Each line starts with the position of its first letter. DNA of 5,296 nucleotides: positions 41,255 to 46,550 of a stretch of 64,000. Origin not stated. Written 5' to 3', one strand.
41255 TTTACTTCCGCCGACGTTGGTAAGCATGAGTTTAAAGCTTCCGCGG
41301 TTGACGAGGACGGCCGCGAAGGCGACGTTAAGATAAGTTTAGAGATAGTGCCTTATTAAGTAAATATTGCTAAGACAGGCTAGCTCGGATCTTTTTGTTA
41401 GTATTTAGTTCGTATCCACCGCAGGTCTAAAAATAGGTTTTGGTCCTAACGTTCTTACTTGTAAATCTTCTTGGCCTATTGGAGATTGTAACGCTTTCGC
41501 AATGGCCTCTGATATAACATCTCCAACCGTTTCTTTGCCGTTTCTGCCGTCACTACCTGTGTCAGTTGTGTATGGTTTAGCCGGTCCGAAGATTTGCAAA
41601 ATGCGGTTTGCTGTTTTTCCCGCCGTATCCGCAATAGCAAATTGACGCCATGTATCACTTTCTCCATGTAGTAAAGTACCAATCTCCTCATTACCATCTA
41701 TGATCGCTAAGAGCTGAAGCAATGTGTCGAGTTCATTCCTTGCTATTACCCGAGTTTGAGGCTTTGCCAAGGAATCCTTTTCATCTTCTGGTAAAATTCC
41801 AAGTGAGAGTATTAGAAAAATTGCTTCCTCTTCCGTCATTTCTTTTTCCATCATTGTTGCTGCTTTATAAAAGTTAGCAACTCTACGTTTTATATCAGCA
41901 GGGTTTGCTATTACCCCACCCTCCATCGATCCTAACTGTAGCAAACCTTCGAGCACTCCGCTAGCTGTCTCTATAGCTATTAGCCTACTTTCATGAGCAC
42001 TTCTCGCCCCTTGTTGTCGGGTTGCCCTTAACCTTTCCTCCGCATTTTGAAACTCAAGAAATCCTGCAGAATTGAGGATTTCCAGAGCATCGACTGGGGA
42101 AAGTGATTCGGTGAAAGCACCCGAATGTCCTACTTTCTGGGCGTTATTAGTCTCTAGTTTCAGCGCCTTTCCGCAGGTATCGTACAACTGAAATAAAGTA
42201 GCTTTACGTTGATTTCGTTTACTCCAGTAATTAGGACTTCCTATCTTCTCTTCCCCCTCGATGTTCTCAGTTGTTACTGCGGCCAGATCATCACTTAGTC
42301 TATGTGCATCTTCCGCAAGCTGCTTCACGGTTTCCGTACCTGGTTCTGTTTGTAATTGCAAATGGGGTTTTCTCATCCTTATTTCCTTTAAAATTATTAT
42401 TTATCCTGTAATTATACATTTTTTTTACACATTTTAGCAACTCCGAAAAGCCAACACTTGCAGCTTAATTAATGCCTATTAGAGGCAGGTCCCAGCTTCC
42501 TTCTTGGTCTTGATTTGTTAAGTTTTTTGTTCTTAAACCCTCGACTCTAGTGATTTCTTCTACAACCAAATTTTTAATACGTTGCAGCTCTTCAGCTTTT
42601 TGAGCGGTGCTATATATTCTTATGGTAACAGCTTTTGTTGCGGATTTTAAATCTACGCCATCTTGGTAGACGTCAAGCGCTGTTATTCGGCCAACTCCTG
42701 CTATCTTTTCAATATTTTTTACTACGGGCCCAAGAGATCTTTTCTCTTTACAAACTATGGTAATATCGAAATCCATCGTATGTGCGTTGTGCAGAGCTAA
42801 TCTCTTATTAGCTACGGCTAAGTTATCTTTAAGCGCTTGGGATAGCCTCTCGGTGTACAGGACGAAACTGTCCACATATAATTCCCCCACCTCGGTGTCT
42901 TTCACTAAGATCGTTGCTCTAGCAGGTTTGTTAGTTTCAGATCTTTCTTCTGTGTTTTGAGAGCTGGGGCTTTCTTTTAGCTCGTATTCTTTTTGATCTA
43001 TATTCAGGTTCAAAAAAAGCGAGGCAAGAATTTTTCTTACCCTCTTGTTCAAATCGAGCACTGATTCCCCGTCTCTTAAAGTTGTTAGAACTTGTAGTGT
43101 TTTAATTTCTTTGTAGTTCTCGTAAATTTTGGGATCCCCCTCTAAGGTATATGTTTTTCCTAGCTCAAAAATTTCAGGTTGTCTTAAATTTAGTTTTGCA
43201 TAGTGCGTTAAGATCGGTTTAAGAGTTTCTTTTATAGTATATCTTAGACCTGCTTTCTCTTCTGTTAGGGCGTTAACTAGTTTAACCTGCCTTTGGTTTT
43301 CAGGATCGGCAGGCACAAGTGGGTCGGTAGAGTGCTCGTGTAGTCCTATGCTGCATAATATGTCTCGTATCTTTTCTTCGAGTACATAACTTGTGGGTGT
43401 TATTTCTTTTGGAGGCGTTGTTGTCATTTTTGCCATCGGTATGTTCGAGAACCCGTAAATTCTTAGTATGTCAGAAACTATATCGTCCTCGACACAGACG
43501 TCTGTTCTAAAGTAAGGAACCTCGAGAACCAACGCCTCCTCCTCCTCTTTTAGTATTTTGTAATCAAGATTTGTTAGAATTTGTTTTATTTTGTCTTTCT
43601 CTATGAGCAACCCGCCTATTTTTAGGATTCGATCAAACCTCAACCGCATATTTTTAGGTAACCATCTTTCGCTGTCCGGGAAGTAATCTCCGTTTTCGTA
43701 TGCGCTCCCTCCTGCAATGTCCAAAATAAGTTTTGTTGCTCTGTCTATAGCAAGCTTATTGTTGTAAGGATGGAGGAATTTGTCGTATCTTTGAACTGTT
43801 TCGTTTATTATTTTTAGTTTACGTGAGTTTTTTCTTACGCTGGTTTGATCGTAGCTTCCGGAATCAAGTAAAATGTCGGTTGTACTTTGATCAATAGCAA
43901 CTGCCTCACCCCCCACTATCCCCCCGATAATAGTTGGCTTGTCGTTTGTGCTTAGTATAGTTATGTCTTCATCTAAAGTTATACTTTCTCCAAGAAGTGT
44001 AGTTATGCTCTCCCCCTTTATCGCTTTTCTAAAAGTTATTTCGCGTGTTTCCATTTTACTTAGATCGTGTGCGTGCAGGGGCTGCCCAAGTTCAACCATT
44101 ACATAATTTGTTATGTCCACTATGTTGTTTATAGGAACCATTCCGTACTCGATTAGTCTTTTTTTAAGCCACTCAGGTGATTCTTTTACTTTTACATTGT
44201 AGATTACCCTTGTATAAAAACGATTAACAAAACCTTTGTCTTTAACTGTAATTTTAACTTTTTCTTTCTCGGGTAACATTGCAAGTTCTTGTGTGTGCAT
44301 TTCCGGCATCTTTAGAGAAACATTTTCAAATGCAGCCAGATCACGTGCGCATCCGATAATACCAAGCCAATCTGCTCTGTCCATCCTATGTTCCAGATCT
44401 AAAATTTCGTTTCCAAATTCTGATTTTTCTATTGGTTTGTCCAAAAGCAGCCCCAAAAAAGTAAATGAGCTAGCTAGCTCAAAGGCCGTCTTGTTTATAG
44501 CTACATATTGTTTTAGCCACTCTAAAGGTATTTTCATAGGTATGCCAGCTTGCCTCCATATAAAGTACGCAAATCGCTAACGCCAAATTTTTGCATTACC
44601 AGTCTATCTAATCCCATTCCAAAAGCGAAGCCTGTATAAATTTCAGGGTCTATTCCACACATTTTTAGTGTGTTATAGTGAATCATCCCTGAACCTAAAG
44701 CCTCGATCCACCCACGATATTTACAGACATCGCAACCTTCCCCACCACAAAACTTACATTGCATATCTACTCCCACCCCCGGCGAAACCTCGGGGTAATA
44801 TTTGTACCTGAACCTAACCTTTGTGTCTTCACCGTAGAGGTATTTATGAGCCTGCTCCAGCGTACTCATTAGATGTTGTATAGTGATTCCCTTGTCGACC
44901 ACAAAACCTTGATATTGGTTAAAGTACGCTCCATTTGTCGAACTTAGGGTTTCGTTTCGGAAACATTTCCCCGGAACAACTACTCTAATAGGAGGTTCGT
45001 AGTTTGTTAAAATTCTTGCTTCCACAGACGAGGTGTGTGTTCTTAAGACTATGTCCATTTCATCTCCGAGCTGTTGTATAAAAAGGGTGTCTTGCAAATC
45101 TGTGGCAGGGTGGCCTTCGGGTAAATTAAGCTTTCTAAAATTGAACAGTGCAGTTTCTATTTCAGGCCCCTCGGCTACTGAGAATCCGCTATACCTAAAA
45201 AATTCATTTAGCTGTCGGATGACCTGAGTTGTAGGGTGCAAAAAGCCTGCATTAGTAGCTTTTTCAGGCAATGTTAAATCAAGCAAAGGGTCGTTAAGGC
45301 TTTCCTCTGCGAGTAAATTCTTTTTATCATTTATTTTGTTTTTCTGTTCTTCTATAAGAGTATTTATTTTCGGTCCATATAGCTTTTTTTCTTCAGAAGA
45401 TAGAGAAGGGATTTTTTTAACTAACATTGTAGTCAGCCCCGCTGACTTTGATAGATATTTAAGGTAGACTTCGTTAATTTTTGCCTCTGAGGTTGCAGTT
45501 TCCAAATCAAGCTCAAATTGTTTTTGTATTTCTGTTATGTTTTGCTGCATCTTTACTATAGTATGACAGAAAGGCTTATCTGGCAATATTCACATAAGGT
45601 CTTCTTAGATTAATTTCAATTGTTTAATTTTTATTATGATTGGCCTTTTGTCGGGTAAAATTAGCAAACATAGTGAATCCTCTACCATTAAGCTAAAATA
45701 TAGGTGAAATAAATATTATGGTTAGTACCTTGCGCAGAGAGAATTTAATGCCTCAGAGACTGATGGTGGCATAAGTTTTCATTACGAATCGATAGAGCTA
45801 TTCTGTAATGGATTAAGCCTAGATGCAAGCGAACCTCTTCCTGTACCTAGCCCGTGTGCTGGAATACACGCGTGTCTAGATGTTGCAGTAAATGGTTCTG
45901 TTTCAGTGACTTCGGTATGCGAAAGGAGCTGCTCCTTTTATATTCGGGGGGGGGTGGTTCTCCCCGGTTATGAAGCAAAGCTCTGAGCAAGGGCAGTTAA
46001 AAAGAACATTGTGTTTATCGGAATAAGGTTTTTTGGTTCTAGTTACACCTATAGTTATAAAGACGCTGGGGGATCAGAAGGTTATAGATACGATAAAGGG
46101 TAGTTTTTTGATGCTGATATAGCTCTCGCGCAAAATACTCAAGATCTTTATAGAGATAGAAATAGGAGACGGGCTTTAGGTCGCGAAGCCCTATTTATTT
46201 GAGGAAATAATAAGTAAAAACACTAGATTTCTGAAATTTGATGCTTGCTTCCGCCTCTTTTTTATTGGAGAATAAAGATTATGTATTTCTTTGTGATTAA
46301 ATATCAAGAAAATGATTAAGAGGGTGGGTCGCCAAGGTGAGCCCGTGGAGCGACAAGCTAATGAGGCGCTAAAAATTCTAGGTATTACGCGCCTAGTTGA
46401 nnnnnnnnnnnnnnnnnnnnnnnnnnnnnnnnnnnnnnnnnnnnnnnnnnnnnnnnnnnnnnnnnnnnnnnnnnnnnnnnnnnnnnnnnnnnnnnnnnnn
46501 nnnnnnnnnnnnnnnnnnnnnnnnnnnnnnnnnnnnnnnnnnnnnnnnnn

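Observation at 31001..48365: Four GC-rich islets of lineage-specific genes wedged into conserved housekeeping synteny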

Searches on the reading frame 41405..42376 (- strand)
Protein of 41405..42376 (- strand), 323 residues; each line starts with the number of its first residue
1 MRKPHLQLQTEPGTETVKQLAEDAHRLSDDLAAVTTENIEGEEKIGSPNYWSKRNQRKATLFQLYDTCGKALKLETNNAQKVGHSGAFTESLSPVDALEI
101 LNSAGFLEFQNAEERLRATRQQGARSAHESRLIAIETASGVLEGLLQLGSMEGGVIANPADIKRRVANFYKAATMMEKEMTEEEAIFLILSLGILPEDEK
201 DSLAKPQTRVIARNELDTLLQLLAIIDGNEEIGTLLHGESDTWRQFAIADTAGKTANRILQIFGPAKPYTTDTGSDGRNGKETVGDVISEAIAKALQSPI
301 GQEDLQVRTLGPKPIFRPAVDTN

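Call 4: search_protein_families(library=pfam, proteins=[window:41405-42376:-], max_evalue=0.1)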
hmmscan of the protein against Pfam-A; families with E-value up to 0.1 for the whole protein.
window:41405-42376:- (323 aa): 0 families

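Call 11: find_encoding_contigs(protein=window:41405-42376:-, flank=10000, max_places=10)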
Protein window:41405-42376:- (323 aa): 4 contigs read that carry it; 3 places shown.
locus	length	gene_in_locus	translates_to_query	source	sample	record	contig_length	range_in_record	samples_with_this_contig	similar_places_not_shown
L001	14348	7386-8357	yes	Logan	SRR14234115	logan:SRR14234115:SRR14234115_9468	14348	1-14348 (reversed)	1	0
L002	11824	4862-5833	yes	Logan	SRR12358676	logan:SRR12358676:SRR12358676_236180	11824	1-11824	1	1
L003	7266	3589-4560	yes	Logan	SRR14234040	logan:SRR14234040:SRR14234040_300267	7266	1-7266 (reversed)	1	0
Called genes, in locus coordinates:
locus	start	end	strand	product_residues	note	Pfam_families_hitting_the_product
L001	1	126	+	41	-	?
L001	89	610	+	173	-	PF05198:IF3_N, PF00707:IF3_C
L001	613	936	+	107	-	PF01632:Ribosomal_L35p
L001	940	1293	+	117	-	PF00453:Ribosomal_L20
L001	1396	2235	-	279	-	-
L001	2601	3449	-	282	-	PF13672:PP2C_2 (faint)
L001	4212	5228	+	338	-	PF02912:Phe_tRNA-synt_N, PF01409:tRNA-synt_2d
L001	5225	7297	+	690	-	PF03483:B3_4, PF03484:B5, PF17759:tRNA_synthFbeta (weak)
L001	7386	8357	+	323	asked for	-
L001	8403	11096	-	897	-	PF00912:Transgly, PF00905:Transpeptidase, PF17957:Big_7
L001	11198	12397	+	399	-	PF00579:tRNA-synt_1b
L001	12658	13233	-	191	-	-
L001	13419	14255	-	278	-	-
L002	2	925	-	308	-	?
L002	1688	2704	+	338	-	PF02912:Phe_tRNA-synt_N, PF01409:tRNA-synt_2d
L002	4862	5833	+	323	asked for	-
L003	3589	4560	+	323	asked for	-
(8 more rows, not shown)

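Call 17: search_protein_families(library=ncbifam, proteins=[window:41405-42376:-], max_evalue=1)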
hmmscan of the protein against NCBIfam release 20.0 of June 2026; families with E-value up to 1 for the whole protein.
window:41405-42376:- (323 aa): 0 families

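Call 18: search_protein_families(library=phrogs, proteins=[window:41405-42376:-], max_evalue=1)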
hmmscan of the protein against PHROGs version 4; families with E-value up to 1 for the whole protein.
window:41405-42376:- (323 aa): 0 families

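Call 19: search_protein_families(library=padloc, proteins=[window:41405-42376:-], max_evalue=1)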
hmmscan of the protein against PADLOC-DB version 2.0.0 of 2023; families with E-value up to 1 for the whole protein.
window:41405-42376:- (323 aa): 0 families

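Call 24: find_homologous_proteins(query=window:41405-42376:-, max_evalue=0.01)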
Query window:41405-42376:- (323 aa): 1 proteins with E <= 0.01 among 2967 candidates.
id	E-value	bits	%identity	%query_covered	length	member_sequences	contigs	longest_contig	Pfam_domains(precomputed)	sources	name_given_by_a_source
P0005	8.1e-202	687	100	98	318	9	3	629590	-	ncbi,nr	ncbi:hypothetical protein H6802_02190 [Candidatus Nomurabacteria bacterium]|nr:hypothetical protein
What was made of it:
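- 41405..42376 (-): I3: ORFan protein of 323 aa, predicted all-helical, 88 bp downstream of pheT and convergent with pbp. It is frameshifted in some populations. Only its own cluster among 5.8 billion (call 24).
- I3: call 24.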

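Call 39: search_solved_structures(query=window:41405-42376:-, max_evalue=10)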
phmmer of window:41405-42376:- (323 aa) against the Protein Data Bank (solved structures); distinct sequences matched with E-value up to 10: 2.
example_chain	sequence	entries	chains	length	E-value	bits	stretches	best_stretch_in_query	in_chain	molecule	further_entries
8t8k_A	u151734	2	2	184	0.38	13.5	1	140-199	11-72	DUF507 family protein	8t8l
8h1a_A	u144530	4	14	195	2.1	11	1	189-226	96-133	rRNA methylase YtqB | 16S rRNA (Cytosine(1402)-N(4))-methyltransferase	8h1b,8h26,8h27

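Call 74: predict_structure(protein=window:41405-42376:-)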
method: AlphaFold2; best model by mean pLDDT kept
length: 323 residues; sequences in the alignment: 1
mean_pLDDT: 47.3   pTM: 0.40
mean pLDDT of the five models: 47.3, 45.8, 44.6, 41.0, 31.7
residues with pLDDT >= 90: 0; 70-90: 15; 50-70: 120; < 50: 188
segments of 3 or more residues with pLDDT < 50: 1-13, 83-89, 144-179, 189-191, 193-196, 206-212, 214-219, 221-323
pLDDT, mean of each block of 10 residues (from residue 1): 33 59 78 61 57 65 64 59 46 55 57 58 52 52 47 37 44 46 50 48 50 48 40 30 30 40 38 35 41 41 31 29 34
secondary structure, 60 per line:
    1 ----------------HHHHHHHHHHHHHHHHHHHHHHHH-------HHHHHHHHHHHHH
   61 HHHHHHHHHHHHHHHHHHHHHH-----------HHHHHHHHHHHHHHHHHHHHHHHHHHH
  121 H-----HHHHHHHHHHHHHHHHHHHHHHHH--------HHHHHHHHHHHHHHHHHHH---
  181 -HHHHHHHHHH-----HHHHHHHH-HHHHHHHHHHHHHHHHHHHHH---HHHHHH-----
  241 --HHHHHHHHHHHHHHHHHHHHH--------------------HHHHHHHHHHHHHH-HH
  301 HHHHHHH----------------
elements in order: H17-40 H48-82 H94-121 H127-150 H159-177 H182-191 H197-204 H206-226 H230-235 H243-263 H284-297 H299-307
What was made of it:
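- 41405..42376 (-): The AF2 model is all-alpha but has pLDDT 47 (call 74).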

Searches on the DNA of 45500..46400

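Call 50: search_rna_families(source=window, start=45500, end=46400, threshold=evalue, max_evalue=5)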
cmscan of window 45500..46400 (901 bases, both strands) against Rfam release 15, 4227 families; matches with E-value up to 5: 3.
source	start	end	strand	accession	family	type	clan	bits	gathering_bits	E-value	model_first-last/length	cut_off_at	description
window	46166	46277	-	RF00082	SraG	Gene; sRNA;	-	20.4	50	0.63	1-177/177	no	SraG RNA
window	46299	46322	-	RF01354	CRISPR-DR45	Gene; CRISPR;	-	19.4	37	2.1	1-24/24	no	CRISPR RNA direct repeat element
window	46311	46366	+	RF01276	sR53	Gene; snRNA; snoRNA; CD-box;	-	13.5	49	2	1-60/60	no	Small nucleolar RNA sR53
